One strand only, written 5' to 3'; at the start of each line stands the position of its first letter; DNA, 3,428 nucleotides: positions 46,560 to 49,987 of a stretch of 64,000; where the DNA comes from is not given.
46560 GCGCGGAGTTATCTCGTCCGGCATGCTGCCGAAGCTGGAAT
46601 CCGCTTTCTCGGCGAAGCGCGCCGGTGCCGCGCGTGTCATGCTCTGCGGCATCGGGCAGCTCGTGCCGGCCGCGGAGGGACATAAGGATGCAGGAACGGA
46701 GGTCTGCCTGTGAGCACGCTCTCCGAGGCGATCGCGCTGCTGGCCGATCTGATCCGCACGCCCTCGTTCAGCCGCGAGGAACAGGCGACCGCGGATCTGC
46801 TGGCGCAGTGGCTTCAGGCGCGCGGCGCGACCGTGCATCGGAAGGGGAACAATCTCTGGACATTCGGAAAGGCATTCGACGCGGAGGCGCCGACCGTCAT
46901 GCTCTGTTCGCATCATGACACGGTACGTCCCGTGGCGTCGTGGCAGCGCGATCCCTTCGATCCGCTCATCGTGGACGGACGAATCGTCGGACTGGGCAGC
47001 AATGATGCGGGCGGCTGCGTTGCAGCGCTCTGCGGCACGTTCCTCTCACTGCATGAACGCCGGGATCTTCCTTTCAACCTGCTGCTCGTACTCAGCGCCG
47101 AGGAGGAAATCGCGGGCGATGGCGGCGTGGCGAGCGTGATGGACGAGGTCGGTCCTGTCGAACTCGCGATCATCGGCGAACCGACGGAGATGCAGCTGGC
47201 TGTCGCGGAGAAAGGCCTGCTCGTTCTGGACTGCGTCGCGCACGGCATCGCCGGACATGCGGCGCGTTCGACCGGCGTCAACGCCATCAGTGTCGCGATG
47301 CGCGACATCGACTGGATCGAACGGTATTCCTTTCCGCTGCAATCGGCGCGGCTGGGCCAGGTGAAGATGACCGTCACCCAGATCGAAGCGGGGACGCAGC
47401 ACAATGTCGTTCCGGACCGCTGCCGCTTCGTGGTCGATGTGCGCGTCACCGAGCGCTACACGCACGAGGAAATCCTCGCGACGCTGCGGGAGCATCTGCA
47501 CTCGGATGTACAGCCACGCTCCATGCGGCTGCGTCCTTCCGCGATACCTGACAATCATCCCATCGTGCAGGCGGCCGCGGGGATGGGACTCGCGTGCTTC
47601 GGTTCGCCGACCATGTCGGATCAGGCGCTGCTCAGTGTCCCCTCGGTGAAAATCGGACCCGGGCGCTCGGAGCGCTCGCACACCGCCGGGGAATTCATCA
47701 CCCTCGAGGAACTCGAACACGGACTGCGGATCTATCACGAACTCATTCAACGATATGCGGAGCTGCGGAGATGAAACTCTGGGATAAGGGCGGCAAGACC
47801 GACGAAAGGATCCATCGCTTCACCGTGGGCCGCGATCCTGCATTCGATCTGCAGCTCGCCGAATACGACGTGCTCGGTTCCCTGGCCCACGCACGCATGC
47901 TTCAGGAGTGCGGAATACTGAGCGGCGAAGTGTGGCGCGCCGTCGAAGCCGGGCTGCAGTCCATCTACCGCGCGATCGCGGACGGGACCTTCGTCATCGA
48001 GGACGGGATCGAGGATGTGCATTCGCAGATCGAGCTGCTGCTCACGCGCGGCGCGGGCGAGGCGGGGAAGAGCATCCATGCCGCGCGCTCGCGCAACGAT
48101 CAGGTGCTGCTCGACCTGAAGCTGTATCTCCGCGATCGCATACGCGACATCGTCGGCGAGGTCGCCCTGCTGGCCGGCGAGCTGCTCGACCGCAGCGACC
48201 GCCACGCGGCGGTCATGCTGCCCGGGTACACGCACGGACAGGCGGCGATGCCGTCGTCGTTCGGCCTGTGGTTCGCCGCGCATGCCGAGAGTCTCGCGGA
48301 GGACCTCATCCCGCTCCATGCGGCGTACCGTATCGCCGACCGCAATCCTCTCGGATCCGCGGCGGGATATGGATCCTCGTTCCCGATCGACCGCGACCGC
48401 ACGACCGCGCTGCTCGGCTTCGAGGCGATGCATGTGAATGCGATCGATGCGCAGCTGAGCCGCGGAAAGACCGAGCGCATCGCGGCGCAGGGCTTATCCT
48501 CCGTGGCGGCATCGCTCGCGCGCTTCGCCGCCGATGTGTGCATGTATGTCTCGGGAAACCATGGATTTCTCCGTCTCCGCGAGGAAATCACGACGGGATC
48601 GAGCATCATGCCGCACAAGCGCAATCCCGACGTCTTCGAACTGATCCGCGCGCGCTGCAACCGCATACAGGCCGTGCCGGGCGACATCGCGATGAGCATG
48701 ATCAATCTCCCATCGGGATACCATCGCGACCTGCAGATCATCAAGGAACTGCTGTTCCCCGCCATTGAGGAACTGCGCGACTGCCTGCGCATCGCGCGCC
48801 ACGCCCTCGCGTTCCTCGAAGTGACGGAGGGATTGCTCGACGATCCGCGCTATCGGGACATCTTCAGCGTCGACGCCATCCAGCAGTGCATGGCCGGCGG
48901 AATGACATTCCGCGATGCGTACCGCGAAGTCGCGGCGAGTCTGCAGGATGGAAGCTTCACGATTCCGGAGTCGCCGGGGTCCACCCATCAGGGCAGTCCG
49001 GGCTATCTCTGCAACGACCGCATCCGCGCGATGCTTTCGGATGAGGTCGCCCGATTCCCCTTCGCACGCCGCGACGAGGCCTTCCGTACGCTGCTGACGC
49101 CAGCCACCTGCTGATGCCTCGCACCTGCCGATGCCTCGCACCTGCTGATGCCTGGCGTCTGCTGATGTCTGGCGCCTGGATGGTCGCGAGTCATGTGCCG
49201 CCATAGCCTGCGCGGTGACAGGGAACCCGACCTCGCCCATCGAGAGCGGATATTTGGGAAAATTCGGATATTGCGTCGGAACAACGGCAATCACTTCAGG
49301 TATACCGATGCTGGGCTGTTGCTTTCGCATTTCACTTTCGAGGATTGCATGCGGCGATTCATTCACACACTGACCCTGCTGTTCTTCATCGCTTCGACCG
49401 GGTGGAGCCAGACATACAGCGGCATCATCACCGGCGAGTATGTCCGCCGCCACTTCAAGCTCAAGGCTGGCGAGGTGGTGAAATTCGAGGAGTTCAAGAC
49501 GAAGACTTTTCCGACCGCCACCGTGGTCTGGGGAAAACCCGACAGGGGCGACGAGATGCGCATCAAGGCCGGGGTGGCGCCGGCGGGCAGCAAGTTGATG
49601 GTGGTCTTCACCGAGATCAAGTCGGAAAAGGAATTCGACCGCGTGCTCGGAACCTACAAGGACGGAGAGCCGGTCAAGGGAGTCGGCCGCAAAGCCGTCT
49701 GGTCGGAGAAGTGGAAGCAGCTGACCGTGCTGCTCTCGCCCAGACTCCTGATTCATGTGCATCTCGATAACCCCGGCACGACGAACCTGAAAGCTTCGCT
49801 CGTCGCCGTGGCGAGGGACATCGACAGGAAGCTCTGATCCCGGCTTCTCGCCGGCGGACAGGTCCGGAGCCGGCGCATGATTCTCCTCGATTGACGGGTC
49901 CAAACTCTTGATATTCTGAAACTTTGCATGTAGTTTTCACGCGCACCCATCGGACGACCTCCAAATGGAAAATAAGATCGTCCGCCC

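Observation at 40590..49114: Complete arg operon of the N-acyl-ornithine type (SLRTR-motif ArgF', GNAT first gene, M20 deacylase) behind a GC trough with paired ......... palindromes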

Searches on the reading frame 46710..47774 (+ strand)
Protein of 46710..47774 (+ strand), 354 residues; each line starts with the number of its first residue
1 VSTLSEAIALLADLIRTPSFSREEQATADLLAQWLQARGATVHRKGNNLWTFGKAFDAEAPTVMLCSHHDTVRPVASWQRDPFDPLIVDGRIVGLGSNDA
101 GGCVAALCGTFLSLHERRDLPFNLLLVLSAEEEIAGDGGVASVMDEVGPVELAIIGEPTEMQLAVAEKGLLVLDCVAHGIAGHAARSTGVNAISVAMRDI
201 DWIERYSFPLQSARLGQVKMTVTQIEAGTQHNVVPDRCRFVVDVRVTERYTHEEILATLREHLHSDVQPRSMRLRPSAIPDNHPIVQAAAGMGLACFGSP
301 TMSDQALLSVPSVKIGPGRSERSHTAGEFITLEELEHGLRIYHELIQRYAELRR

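Call 7: search_protein_families(library=ncbifam, proteins=[window:46710-47774:+])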
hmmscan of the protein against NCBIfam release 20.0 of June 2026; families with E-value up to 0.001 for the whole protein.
window:46710-47774:+ (354 aa): 57 families (the best 25 are shown)
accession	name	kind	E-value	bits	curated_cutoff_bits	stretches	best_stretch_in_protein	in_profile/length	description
NF005710.0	PRK07522.1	subfamily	5e-40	137.9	412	2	6-277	9-297/391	acetylornithine deacetylase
TIGR01910.1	DapE-ArgE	subfamily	3.2e-36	125.3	217.6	1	8-337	1-369/373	ArgE/DapE family deacylase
TIGR01900.1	dapE-gram_pos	equivalog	2.7e-33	115.3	304.2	1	6-344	4-348/351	succinyl-diaminopimelate desuccinylase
NF009555.0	PRK13004.1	equivalog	4.9e-33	114.6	321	1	6-261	16-277/399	YgeY family selenium metabolism-linked hydrolase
NF006399.0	PRK08651.1-2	equivalog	5.9e-33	114.4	381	1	8-215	7-225/405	succinyl-diaminopimelate desuccinylase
NF006365.0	PRK08588.1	subfamily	3.9e-31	108.7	289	1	5-288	7-300/383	succinyl-diaminopimelate desuccinylase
TIGR01892.1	AcOrn-deacetyl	equivalog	5.7e-30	104.6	297.7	1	10-340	2-359/365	acetylornithine deacetylase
NF009557.0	PRK13009.1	equivalog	2.6e-29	102.5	284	1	5-266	3-279/377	succinyl-diaminopimelate desuccinylase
NF006402.0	PRK08651.1-5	equivalog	5.1e-29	101.4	369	1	13-288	11-286/369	succinyl-diaminopimelate desuccinylase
NF003474.0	PRK05111.1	equivalog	1.6e-25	89.9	460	1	6-349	7-380/383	acetylornithine deacetylase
NF003367.0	PRK04443.1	equivalog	5.9e-25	88.3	363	1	4-350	6-346/349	[LysW]-lysine hydrolase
NF006400.0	PRK08651.1-3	equivalog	1.7e-22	79.8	374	1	58-350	81-407/410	succinyl-diaminopimelate desuccinylase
TIGR01902.1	dapE-lys-deAc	subfamily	4.7e-22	78.7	163.1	1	10-350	2-338/340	N-acetyl-ornithine/N-acetyl-lysine deacetylase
NF006439.0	PRK08737.1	equivalog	2.2e-21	76.3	345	1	60-280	63-282/364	acetylornithine deacetylase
TIGR01246.1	dapE_proteo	equivalog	6.8e-20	71.4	361.8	1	9-265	3-274/370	succinyl-diaminopimelate desuccinylase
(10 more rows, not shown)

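Call 8: search_protein_families(library=pfam, proteins=[window:46710-47774:+])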
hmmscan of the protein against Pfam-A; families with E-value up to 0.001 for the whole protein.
window:46710-47774:+ (354 aa): 2 families
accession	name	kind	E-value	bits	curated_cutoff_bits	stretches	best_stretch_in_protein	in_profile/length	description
PF01546.33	Peptidase_M20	-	4e-18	66.5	24.6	1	65-347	2-205/206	Peptidase family M20/M25/M40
PF07687.19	M20_dimer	-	3.3e-16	59.6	21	1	165-264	1-100/107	Peptidase dimerisation domain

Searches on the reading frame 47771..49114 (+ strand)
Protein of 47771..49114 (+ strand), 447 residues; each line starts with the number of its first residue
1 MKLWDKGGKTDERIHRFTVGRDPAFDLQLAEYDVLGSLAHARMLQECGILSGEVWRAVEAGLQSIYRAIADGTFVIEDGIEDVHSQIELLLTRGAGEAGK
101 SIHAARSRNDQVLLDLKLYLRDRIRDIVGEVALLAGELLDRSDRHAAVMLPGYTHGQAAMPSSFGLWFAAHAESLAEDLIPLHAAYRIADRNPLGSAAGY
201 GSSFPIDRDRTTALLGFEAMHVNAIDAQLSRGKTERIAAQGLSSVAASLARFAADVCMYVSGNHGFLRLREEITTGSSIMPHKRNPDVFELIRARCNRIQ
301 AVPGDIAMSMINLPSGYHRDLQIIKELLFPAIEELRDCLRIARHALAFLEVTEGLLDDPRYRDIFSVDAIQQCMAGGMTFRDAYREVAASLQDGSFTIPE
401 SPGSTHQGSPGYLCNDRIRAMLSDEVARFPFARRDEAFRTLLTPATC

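Call 7: search_protein_families(library=ncbifam, proteins=[window:47771-49114:+])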
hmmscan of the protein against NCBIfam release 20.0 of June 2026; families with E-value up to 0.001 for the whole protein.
window:47771-49114:+ (447 aa): 18 families
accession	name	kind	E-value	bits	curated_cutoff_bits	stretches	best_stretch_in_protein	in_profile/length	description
TIGR00838.1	argH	equivalog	6.2e-87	292.5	279.5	1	9-387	9-386/455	argininosuccinate lyase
NF008964.0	PRK12308.1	equivalog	6.1e-70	236.3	657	1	11-387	13-388/624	argininosuccinate lyase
NF005000.0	PRK06389.1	equivalog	4.3e-48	164.5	388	1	1-391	1-383/434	argininosuccinate lyase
NF002563.0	PRK02186.1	subfamily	1.3e-40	139.4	625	1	23-393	429-803/890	argininosuccinate lyase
NF052535.1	CoM_syn_XcbC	exception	2.2e-30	105.9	575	1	28-387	34-390/495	2-phosphosulfolactate phosphatase XcbC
NF005218.0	PRK06705.1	equivalog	6.4e-27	94.5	883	1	39-301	47-308/502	argininosuccinate lyase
TIGR00928.1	purB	equivalog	1e-19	70.7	326.2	1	83-321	73-309/436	adenylosuccinate lyase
TIGR02426.1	protocat_pcaB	equivalog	1.7e-18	66.6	355.75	1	39-299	30-288/338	3-carboxy-cis,cis-muconate cycloisomerase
NF006500.1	PRK08937.2-4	subfamily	1.6e-14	53.6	626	1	90-301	89-301/448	adenylosuccinate lyase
NF008909.0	PRK12273.1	subfamily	1.8e-11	43.6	510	1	102-306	137-349/474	aspartate ammonia-lyase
NF006554.0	PRK09053.1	equivalog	6.5e-11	41.7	595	1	95-288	96-290/453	3-carboxy-cis,cis-muconate cycloisomerase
NF006764.0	PRK09285.1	equivalog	1.5e-10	40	446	1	100-292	115-310/456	adenylosuccinate lyase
NF004631.0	PRK05975.1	equivalog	4.9e-09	35.6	371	1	49-292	49-288/352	3-carboxy-cis,cis-muconate cycloisomerase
TIGR00839.1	aspA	equivalog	3.8e-07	29.4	681.2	1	102-299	132-337/468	aspartate ammonia-lyase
NF052556.1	NtrsucLyaStm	equivalog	4.6e-07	29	650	1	121-356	131-371/466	nitrosuccinate lyase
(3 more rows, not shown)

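Call 8: search_protein_families(library=pfam, proteins=[window:47771-49114:+])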
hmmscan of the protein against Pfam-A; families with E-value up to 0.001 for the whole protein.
window:47771-49114:+ (447 aa): 1 family
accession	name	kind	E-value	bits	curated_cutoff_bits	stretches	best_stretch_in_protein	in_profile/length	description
PF00206.25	Lyase_1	-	1.9e-45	156.1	27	1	10-300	7-311/312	Lyase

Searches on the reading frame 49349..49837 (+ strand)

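Call 63: search_protein_families(library=pfam, proteins=[window:49349-49837:+], max_evalue=1)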
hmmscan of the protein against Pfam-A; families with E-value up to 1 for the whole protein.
window:49349-49837:+ (162 aa): 1 family
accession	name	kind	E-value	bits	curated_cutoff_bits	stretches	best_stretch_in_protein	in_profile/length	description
PF18390.7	GlgX_C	-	0.17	12.2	25.8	1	105-138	13-42/85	Glycogen debranching enzyme C-terminal domain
